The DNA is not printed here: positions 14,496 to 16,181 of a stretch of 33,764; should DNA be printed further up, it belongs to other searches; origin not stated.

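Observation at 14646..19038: Uncharacterised four-gene sugar-phosphate module (divergent transaldolase-fold protein, two DERA-like aldolases, FGGY kinase) where zwf-opcA-pgl is normally found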

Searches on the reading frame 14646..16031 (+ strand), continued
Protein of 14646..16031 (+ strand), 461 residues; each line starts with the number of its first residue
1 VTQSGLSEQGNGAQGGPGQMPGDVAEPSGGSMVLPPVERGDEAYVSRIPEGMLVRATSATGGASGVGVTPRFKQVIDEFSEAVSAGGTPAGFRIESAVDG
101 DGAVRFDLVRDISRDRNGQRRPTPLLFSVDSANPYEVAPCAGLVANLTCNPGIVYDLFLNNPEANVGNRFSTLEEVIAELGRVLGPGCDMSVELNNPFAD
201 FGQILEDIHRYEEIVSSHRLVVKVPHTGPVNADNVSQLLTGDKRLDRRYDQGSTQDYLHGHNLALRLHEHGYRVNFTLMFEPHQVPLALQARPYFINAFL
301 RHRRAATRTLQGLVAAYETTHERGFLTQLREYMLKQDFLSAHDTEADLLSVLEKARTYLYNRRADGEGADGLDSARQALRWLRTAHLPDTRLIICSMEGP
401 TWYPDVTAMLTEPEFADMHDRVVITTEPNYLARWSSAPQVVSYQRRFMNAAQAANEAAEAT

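Call 50: search_protein_families(library=ncbifam, proteins=[L001:11374-12243:+, L001:12240-13025:+], max_evalue=0.00001)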
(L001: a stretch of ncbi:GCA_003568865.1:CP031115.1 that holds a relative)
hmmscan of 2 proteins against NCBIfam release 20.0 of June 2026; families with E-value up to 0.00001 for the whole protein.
L001:11374-12243:+ (289 aa): 20 families
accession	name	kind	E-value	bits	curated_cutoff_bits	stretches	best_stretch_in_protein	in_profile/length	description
TIGR01859.1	fruc_bis_ald_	equivalog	6.8e-74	249.1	343.05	1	3-282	1-281/282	class II fructose-1,6-bisphosphate aldolase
NF009497.0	PRK12857.1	equivalog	3.2e-71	239.8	423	1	1-282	1-283/284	class II fructose-1,6-bisphosphate aldolase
NF009374.0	PRK12737.1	subfamily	5.8e-70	235.5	383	1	1-282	1-283/284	tagatose-bisphosphate aldolase subunit GatY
NF006626.0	PRK09195.1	subfamily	8.5e-69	231.8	384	1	1-282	1-283/284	tagatose-bisphosphate aldolase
TIGR00167.1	cbbA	subfamily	3.4e-67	226.9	215.6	1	1-282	1-289/290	ketose-bisphosphate aldolase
TIGR01858.1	tag_bisphos_ald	equivalog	3e-64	216.9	443.55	1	3-282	1-281/282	tagatose bisphosphate family class II aldolase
NF005288.0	PRK06806.1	equivalog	8.5e-56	189.2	396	1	1-282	1-280/281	class II fructose-bisphosphate aldolase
NF005284.0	PRK06801.1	equivalog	6.4e-53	180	406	1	1-282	1-285/286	ketose 1,6-bisphosphate aldolase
NF005823.0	PRK07709.1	equivalog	6.1e-51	173.9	545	1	1-282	1-284/285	class II fructose-bisphosphate aldolase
NF009375.0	PRK12738.1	equivalog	4.2e-50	170.6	542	1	1-280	1-281/286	tagatose-bisphosphate aldolase subunit KbaY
NF005943.0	PRK07998.1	equivalog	5.6e-50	170.4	364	1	1-278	1-276/283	class II aldolase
NF006376.0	PRK08610.1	equivalog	8.5e-49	166.8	527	1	1-282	1-284/286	class II fructose-bisphosphate aldolase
NF004493.0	PRK05835.1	equivalog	2.7e-48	164.8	558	1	4-212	3-215/307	class II fructose-bisphosphate aldolase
NF006042.0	PRK08185.1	subfamily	3.2e-48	164.5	405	1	4-283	3-284/287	hypothetical protein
NF005590.0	PRK07315.1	equivalog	3.3e-47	161.2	443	1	1-282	1-292/293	class II fructose-bisphosphate aldolase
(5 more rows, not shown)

L001:12240-13025:+ (261 aa): 17 families
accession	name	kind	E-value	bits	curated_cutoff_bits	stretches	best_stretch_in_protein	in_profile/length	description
TIGR02009.1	PGMB-YQAB-SF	subfamily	2.2e-20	73.6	153.35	1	4-202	4-185/186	beta-phosphoglucomutase family hydrolase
TIGR01509.1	HAD-SF-IA-v3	subfamily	3.2e-15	56.6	29.4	1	91-201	54-152/154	HAD-IA family hydrolase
TIGR01990.1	bPGM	equivalog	4.9e-14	52.7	189.4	1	4-199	4-182/187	beta-phosphoglucomutase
NF009695.0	PRK13222.1-2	equivalog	2.3e-13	50.2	225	1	3-215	8-205/226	phosphoglycolate phosphatase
NF053653.1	InDiPhoBT2121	equivalog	5.7e-12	45.7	245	1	3-200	3-183/216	inorganic diphosphatase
TIGR01449.2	PGP_bact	equivalog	3.8e-11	42.9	180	1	6-213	3-194/213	phosphoglycolate phosphatase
NF009697.0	PRK13222.1-4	equivalog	4e-11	42.7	327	1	4-212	10-202/232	phosphoglycolate phosphatase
NF008087.0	PRK10826.1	equivalog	1e-10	41.6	191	1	102-210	92-198/222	hexitol phosphatase HxpB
NF009698.0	PRK13223.1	equivalog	1.2e-10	41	466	1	122-211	121-208/272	phosphoglycolate phosphatase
NF046057.1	bifunc_MtlD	equivalog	9.9e-09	34.1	800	1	98-201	88-189/683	bifunctional mannitol-1-phosphate dehydrogenase/phosphatase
NF008000.0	PRK10725.1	equivalog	4.1e-08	33.6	215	1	4-200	8-182/188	fructose-1-phosphate/6-phosphogluconate phosphatase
NF008610.0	PRK11587.1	equivalog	8e-08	31.9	282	1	152-224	130-201/219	sugar phosphatase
NF009694.0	PRK13222.1-1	equivalog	1.1e-07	31.4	415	1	143-213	149-222/252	phosphoglycolate phosphatase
NF009804.0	PRK13288.1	equivalog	1.9e-07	30.8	218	0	107-201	87-179/215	pyrophosphatase PpaX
TIGR01454.1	AHBA_synth_RP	hypoth_equivalog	4e-07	29.9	246.65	1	106-212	79-183/205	AHBA synthesis associated protein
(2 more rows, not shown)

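Call 51: search_protein_families(library=ncbifam, proteins=[L068:8925-9920:+, L046:8213-8893:+, L020:7631-8170:+, L055:11203-12090:+, L028:3351-4310:+, L083:6799-7857:+, L087:14294-15451:+, L082:12269-13435:+, L082:17124-17972:+, L082:14664-15989:+], max_evalue=1e-10)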
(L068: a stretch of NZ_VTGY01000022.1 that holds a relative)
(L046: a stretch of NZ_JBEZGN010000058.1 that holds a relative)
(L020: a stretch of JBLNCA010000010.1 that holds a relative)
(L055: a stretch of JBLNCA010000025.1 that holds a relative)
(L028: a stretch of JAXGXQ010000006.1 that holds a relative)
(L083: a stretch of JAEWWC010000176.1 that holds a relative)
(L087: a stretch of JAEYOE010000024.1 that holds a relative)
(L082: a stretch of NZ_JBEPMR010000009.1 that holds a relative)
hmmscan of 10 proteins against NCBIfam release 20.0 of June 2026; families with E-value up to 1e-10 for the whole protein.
L068:8925-9920:+ (331 aa): 4 families
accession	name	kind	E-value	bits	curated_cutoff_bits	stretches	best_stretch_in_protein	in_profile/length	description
NF011049.0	PRK14479.1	subfamily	4.8e-128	428.2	492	1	1-327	1-325/568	dihydroxyacetone kinase family protein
TIGR02363.1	dhaK1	equivalog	2.5e-125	417.9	406.25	1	1-325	1-325/329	dihydroxyacetone kinase subunit DhaK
TIGR02361.1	dak_ATP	equivalog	4.3e-86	289.7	574.95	1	2-327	1-341/583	glycerone kinase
TIGR02362.1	dhaK1b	equivalog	3.4e-71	240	413.25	1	4-315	2-311/326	DhaKLM operon coactivator DhaQ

L046:8213-8893:+ (226 aa): 3 families
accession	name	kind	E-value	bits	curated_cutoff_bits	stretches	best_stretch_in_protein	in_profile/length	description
NF011049.0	PRK14479.1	subfamily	3.1e-56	191.1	492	1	6-208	363-566/568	dihydroxyacetone kinase family protein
TIGR02365.1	dha_L_ycgS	equivalog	6.6e-52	176.1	138.3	1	8-205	2-195/196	dihydroxyacetone kinase subunit DhaL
TIGR02361.1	dak_ATP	equivalog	6.3e-35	120.8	574.95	1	6-202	384-580/583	glycerone kinase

L020:7631-8170:+ (179 aa): 9 families
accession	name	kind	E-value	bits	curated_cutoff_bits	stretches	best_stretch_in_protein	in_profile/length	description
NF004051.0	PRK05571.1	subfamily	3.3e-42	143.8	135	1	29-173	2-146/149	ribose-5-phosphate isomerase B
TIGR01120.1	rpiB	equivalog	2e-36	125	138.65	1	30-172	1-142/143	ribose 5-phosphate isomerase B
TIGR02133.1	RPI_actino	equivalog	2.6e-36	124.7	168.2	1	29-173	1-146/148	ribose-5-phosphate isomerase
NF051858.1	EryPhIsonDerIRhiz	equivalog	9.6e-35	119.9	240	1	29-174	1-148/150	D-erythrulose-4-phosphate isomerase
TIGR00689.1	rpiB_lacA_lacB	subfamily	7e-34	116.8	88.3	1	31-173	1-143/145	RpiB/LacA/LacB family sugar-phosphate isomerase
NF006381.0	PRK08622.1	equivalog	7e-26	91.1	234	1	29-173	1-145/171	galactose-6-phosphate isomerase subunit LacB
TIGR01119.1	lacB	equivalog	5.7e-20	71.7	312.55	1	29-174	1-146/171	galactose-6-phosphate isomerase subunit LacB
NF009258.0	PRK12615.1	equivalog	1.6e-15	57.4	325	1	29-161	1-133/171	galactose-6-phosphate isomerase subunit LacB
NF006380.0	PRK08621.1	equivalog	1.6e-14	54.5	164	1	29-157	1-127/142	galactose-6-phosphate isomerase subunit LacA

L055:11203-12090:+ (295 aa): 7 families
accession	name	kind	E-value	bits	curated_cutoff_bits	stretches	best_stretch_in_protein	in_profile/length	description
TIGR00674.1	dapA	equivalog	5.1e-49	166.7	206.15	1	9-290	3-284/286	4-hydroxy-tetrahydrodipicolinate synthase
NF040954.1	Arch_KDGaldase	equivalog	2.1e-33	115.9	390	1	6-287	1-276/288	bifunctional 2-dehydro-3-deoxy-phosphogluconate/2-dehydro-3-deoxy-6-phosphogalactonate aldolase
TIGR02313.1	HpaI-NOT-DapA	exception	3.5e-30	104.8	396.7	1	6-289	2-286/294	2,4-dihydroxyhept-2-ene-1,7-dioic acid aldolase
NF003164.0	PRK04147.1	equivalog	1.1e-28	100.4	281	1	3-289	2-287/294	N-acetylneuraminate lyase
NF002958.0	PRK03620.1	subfamily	6.4e-26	90.9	278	1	11-292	18-299/307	5-dehydro-4-deoxyglucarate dehydratase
TIGR03249.1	KdgD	equivalog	9.4e-24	84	373.95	1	6-291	10-297/299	5-dehydro-4-deoxyglucarate dehydratase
TIGR00683.1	nanA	equivalog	9.7e-22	77.6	382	1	5-285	1-281/293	N-acetylneuraminate lyase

L028:3351-4310:+ (319 aa): 21 families
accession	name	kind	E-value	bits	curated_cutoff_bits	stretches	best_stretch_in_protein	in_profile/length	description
TIGR01327.1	PGDH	equivalog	6.6e-90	302.4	454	1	3-312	1-311/525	phosphoglycerate dehydrogenase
NF009714.1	PRK13243.1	equivalog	6.2e-65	219.7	455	1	3-314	4-325/332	glyoxylate reductase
NF011938.0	PRK15409.1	equivalog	8.4e-58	195.9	492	1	1-306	1-313/324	glyoxylate/hydroxypyruvate reductase GhrB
NF005069.0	PRK06487.1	equivalog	6.2e-56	189.8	448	1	24-303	31-312/320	2-hydroxyacid dehydrogenase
NF006263.0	PRK08410.1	equivalog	8e-52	176.5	389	1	14-303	15-308/311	D-2-hydroxyacid dehydrogenase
NF008759.0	PRK11790.1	equivalog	2e-51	175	404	1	12-301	22-316/410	phosphoglycerate dehydrogenase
NF005387.0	PRK06932.1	equivalog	4.2e-47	160.6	492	1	28-289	31-297/314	2-hydroxyacid dehydrogenase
NF041369.1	Dhydh_Halo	equivalog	1.7e-44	152.2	400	1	67-304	59-297/305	D-2-hydroxyacid dehydrogenase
NF005750.0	PRK07574.1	equivalog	5.1e-44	150.9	329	1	52-298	103-353/386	NAD-dependent formate dehydrogenase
NF006374.0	PRK08605.1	subfamily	2.7e-38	131.9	356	1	64-302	70-322/332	D-lactate dehydrogenase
NF005027.0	PRK06436.1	equivalog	4.1e-37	127.9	261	1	64-315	50-292/303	2-hydroxyacid dehydrogenase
NF000492.1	vanH_gen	exception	1.6e-35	122.7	540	1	64-259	67-255/312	D-lactate dehydrogenase VanH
NF001309.0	PRK00257.1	equivalog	7.3e-33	114.1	434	1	136-297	112-273/379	4-phosphoerythronate dehydrogenase PdxB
NF000004.1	vanH-D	exception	1.5e-28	99.8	550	1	64-259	73-261/323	D-lactate dehydrogenase VanH-D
NF000371.1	vanH_Agroup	exception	5.3e-28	98.1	700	1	64-259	72-260/322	VanH-A/VanH-Pt family D-lactate dehydrogenase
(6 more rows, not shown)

L083:6799-7857:+ (352 aa): 4 families
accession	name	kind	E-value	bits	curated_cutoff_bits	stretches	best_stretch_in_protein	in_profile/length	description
NF041633.1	trifunc_aldol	exception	9.3e-100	334.7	700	1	5-352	242-580/580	KHG/KDPG aldolase/sugar kinase fusion protein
NF041332.1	KDG_KDGal_kin_Halo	equivalog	5.8e-60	203.4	440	1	6-350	3-318/320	bifunctional 2-dehydro-3-deoxygluconokinase/2-dehydro-3-deoxygalactonokinase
NF040938.1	KDG_KDGal_kin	equivalog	5.2e-31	107.9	400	1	7-332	1-291/305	bifunctional 2-dehydro-3-deoxygluconokinase/2-dehydro-3-deoxygalactonokinase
TIGR04382.1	myo_inos_iolC_N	equivalog_domain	7.7e-26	91.1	300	1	5-323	2-288/309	5-dehydro-2-deoxygluconokinase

L087:14294-15451:+ (385 aa): 9 families
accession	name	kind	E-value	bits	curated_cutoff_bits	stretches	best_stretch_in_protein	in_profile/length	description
NF052479.1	LevoglcsnDh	equivalog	9e-109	363.7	650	1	3-383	1-386/386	levoglucosan dehydrogenase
TIGR04380.1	myo_inos_iolG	equivalog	4.4e-43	147.4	355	1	5-301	1-267/330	inositol 2-dehydrogenase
NF041392.1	XylDh_Gfo6_Halo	equivalog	3.8e-27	95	350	1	71-214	80-222/350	D-xylose 1-dehydrogenase Gfo6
NF040723.1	UDP-GlcNAcDh_Arch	equivalog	2.9e-24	86.1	450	1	6-204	1-179/302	UDP-N-acetylglucosamine 3-dehydrogenase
NF008607.0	PRK11579.1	subfamily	1.4e-16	60.5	330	1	4-206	3-193/346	oxidoreductase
NF052679.1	InsChiInosDhIolG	equivalog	9.8e-12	44.5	540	1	6-156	3-150/343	bifunctional inositol 2-dehydrogenase/D-chiro-inositol 1-dehydrogenase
NF058561.1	BT_2158_fam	equivalog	2.4e-11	42.9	750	1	60-162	81-190/487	glycoside 3-dehydrogenase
NF007574.0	PRK10206.1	equivalog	2.8e-11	43.1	352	1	64-237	56-221/345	oxidoreductase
NF058563.1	BT_2159_fam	equivalog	6.3e-11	41.9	650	1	6-201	1-182/350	disaccharide 3-dehydrogenase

L082:12269-13435:+ (388 aa): 3 families
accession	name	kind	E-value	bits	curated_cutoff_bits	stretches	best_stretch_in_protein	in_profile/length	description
NF003766.0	PRK05362.1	equivalog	1.2e-153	511.6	256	1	3-385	5-395/396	phosphopentomutase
TIGR01696.1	deoB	equivalog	3.2e-141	470.6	341.2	1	5-373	3-373/381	phosphopentomutase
NF009049.0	PRK12383.1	equivalog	1e-54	186.1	254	2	219-387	236-403/408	phosphopentomutase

L082:17124-17972:+ (282 aa): 7 families
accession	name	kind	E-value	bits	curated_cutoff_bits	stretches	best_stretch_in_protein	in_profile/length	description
TIGR01718.1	Uridine-psphlse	equivalog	8.6e-63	211.9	280.3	1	18-260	1-244/245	uridine phosphorylase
NF008383.0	PRK11178.1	equivalog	9.2e-44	149.6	262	1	16-238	4-226/254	uridine phosphorylase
NF004489.0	PRK05819.1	subfamily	1.4e-24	86.7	230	1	19-235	4-206/236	DeoD-type purine-nucleoside phosphorylase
TIGR00107.1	deoD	equivalog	1.1e-20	74.2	232.25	1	20-231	1-199/232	purine-nucleoside phosphorylase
NF009914.0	PRK13374.1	subfamily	2.5e-20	73.1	338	1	20-232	5-204/235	DeoD-type purine-nucleoside phosphorylase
NF005500.0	PRK07115.1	equivalog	8e-19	67.9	264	1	73-238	66-215/261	AMP nucleosidase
TIGR01721.1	AMN-like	hypoth_equivalog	3.9e-16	59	307.2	1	95-241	86-216/269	AMP nucleosidase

L082:14664-15989:+ (441 aa): 25 families
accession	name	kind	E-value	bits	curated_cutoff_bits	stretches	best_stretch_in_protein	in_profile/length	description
NF004701.0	PRK06038.1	equivalog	1.6e-75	254.5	609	1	17-436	17-427/432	N-ethylammeline chlorohydrolase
NF005557.0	PRK07228.1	equivalog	1.7e-75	254.4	522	2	195-437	199-439/445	5'-deoxyadenosine deaminase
NF006252.0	PRK08393.1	equivalog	2.1e-63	214.8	617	1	26-435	23-423/424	N-ethylammeline chlorohydrolase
NF004995.0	PRK06380.1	subfamily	3.8e-63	213.9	567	1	7-425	5-413/418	metal-dependent hydrolase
NF006549.0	PRK09045.1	equivalog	7.2e-62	209.4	540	1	25-437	31-441/444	TRZ/ATZ family hydrolase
NF006055.0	PRK08203.1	equivalog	2.5e-51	174.7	532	1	197-437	219-452/455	8-oxoguanine deaminase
NF006056.0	PRK08204.1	subfamily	1.3e-48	165.9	391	2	209-438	216-443/449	hypothetical protein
NF009059.0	PRK12393.1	equivalog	4.5e-45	154.2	543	1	193-437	219-457/460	amidohydrolase family protein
NF005211.0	PRK06687.1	equivalog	7.1e-45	153.5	703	1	199-421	200-419/419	TRZ/ATZ family protein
NF012037.0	PRK15493.1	equivalog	7.3e-45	153.5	779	1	24-424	23-422/435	bifunctional S-methyl-5'-thioadenosine deaminase/S-adenosylhomocysteine deaminase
NF005540.0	PRK07203.1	equivalog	2.1e-40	138.7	444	1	24-437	22-440/444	putative aminohydrolase SsnA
NF006681.0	PRK09229.1-2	equivalog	3.4e-39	134.8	362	1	195-435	215-447/451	formimidoylglutamate deiminase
TIGR03314.1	Se_ssnA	subfamily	8.2e-38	130.4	455.5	1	24-435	21-437/441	putative selenium metabolism protein SsnA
NF004801.0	PRK06151.1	subfamily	1.4e-33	116.5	416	1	194-439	221-466/491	chlorohydrolase family protein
TIGR02967.1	guan_deamin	equivalog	1.7e-28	99.7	375.4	1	194-407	185-401/401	guanine deaminase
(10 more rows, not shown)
